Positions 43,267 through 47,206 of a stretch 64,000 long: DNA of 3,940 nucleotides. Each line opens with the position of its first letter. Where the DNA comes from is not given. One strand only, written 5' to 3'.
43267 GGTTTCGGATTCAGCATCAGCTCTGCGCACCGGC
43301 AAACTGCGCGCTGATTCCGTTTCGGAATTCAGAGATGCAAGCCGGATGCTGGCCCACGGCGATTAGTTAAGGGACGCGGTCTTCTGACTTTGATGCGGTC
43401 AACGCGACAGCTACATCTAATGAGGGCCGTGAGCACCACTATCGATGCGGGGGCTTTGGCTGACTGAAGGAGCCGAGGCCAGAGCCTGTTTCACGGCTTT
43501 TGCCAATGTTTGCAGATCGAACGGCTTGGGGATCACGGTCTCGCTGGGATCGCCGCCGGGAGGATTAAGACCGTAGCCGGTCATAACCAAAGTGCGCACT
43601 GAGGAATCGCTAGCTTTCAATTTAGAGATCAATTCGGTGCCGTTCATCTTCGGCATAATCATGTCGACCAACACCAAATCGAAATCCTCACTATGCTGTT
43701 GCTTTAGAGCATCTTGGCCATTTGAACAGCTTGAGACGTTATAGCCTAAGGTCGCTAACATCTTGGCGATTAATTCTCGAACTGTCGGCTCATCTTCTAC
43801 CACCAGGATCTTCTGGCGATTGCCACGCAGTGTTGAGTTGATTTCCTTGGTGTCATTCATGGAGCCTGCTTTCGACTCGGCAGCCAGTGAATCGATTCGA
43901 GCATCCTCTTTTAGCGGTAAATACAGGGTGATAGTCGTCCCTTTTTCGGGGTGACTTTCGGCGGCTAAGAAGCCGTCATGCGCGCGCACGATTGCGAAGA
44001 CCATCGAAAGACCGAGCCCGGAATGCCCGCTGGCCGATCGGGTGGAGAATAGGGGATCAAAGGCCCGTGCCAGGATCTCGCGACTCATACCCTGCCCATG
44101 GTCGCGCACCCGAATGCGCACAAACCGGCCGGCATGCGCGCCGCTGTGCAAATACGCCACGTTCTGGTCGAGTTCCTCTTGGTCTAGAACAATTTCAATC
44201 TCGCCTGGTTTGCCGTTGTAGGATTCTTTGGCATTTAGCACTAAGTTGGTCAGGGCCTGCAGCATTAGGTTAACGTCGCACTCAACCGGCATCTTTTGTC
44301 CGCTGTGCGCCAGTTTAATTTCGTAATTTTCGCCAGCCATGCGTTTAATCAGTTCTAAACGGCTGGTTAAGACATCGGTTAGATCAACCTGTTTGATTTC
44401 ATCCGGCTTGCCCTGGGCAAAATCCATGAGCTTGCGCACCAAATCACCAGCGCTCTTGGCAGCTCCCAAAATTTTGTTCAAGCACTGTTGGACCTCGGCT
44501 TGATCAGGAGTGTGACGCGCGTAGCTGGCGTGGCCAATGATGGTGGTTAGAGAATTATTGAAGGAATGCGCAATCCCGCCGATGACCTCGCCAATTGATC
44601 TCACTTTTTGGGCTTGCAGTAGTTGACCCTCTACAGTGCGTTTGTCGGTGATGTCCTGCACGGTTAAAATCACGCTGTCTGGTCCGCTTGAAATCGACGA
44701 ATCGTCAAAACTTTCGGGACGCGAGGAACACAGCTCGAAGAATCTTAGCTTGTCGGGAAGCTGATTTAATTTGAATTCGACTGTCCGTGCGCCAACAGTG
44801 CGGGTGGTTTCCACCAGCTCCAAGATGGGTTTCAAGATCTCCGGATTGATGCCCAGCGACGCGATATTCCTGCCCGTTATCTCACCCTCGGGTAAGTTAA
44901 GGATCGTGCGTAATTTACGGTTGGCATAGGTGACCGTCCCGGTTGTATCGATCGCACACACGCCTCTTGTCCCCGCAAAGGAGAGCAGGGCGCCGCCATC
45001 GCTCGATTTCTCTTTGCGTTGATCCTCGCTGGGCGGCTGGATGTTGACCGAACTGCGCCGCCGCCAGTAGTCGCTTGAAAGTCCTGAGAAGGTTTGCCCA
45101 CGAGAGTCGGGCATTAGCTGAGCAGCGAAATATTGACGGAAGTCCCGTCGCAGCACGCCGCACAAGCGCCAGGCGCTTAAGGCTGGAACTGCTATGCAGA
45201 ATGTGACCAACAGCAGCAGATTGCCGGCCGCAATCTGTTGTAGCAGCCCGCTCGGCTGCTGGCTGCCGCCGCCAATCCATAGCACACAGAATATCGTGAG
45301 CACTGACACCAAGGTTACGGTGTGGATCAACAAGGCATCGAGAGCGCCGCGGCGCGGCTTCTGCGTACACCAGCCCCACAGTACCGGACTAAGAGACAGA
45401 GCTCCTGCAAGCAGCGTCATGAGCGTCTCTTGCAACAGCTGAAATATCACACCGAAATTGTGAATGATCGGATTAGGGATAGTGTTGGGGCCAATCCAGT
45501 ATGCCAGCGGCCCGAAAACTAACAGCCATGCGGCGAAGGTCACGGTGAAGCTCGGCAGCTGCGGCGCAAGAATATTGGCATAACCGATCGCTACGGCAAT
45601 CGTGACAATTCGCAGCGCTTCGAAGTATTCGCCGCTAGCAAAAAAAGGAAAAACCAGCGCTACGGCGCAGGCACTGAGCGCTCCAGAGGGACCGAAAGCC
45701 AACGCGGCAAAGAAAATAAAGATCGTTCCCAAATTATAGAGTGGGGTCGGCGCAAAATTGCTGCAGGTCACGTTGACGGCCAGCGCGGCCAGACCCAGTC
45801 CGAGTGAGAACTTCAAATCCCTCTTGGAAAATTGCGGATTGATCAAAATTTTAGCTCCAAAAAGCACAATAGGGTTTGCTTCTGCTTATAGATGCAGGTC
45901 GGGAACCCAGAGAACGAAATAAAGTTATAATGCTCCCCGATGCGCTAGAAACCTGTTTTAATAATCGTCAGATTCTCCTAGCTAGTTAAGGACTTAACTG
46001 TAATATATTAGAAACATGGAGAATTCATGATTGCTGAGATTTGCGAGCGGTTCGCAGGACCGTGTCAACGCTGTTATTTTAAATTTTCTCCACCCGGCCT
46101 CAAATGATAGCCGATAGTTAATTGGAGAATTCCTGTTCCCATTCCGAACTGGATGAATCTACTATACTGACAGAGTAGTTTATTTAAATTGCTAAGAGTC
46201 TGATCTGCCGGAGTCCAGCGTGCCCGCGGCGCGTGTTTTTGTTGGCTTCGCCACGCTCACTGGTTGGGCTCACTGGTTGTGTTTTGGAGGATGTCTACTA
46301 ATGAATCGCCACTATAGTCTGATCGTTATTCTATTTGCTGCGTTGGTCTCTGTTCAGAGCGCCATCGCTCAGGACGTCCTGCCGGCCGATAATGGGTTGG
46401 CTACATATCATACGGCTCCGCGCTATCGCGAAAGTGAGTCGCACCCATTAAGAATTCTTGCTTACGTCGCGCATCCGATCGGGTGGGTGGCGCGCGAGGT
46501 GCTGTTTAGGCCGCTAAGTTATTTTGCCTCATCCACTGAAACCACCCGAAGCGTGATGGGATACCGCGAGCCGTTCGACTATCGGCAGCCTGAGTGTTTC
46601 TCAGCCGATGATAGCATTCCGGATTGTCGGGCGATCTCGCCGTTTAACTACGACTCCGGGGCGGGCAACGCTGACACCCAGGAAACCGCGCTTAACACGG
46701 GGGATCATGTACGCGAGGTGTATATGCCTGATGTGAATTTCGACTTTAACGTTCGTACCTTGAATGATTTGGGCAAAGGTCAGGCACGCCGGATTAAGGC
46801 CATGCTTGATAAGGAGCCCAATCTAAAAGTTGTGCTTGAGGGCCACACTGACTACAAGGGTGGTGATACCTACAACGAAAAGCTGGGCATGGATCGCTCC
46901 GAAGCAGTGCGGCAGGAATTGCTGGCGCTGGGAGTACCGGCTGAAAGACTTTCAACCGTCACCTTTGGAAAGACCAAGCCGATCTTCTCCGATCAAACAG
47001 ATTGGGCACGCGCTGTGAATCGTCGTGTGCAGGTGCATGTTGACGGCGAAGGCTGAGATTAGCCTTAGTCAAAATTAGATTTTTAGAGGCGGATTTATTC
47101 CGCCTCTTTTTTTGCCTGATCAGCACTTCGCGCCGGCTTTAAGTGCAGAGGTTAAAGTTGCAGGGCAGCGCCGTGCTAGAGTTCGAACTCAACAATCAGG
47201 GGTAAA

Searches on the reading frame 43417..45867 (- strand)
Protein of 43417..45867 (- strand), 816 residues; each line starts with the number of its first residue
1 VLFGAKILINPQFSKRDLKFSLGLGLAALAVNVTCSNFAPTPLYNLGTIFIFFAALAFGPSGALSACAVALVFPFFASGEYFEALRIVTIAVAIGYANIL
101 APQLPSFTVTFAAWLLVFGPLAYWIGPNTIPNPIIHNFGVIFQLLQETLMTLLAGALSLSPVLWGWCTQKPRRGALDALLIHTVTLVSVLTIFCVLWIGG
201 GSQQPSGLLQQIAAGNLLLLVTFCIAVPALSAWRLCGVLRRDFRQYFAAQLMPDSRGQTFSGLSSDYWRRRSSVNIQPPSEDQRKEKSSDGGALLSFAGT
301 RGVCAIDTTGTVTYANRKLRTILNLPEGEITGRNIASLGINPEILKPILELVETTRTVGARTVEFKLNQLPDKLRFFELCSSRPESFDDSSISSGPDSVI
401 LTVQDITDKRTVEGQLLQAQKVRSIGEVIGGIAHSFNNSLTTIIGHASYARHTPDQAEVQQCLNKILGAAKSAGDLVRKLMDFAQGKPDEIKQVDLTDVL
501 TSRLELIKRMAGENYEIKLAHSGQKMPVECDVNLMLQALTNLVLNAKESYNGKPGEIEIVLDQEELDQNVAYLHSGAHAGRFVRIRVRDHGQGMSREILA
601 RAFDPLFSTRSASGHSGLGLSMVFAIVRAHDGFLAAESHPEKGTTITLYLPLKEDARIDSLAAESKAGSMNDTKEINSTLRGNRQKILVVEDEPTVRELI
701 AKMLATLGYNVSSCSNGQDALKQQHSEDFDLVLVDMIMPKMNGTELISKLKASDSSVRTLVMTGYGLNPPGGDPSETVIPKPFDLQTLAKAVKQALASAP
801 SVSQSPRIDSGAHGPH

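Call 22: search_protein_families(library=pfam, proteins=[window:43417-45867:-], max_evalue=0.01)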
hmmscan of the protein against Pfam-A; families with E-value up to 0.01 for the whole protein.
window:43417-45867:- (816 aa): 6 families
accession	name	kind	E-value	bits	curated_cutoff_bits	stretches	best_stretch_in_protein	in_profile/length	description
PF00072.30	Response_reg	-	6.6e-21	75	30.2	1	687-792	1-110/111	Response regulator receiver domain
PF02518.31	HATPase_c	-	3.2e-19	69.8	26.4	1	531-653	2-110/111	Histidine kinase-, DNA gyrase B-, and HSP90-like ATPase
PF00512.31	HisKA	-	1.6e-07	31.7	26.9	1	426-485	3-62/66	His Kinase A (phospho-acceptor) domain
PF00989.32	PAS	-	4.1e-06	27.2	22.6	1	302-367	13-81/113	PAS fold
PF13426.13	PAS_9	-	2.3e-05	25.1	27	1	303-408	4-103/103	PAS domain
PF08448.16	PAS_4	-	0.0015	19.2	23.1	1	302-410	7-109/110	PAS fold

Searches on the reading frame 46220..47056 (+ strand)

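Call 22: search_protein_families(library=pfam, proteins=[window:46220-47056:+], max_evalue=0.01)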
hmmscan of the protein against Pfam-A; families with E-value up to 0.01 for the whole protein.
window:46220-47056:+ (278 aa): 1 family
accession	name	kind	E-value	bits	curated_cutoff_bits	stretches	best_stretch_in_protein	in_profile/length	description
PF00691.25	OmpA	-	1.8e-16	60.7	27.2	1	174-268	2-98/98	OmpA family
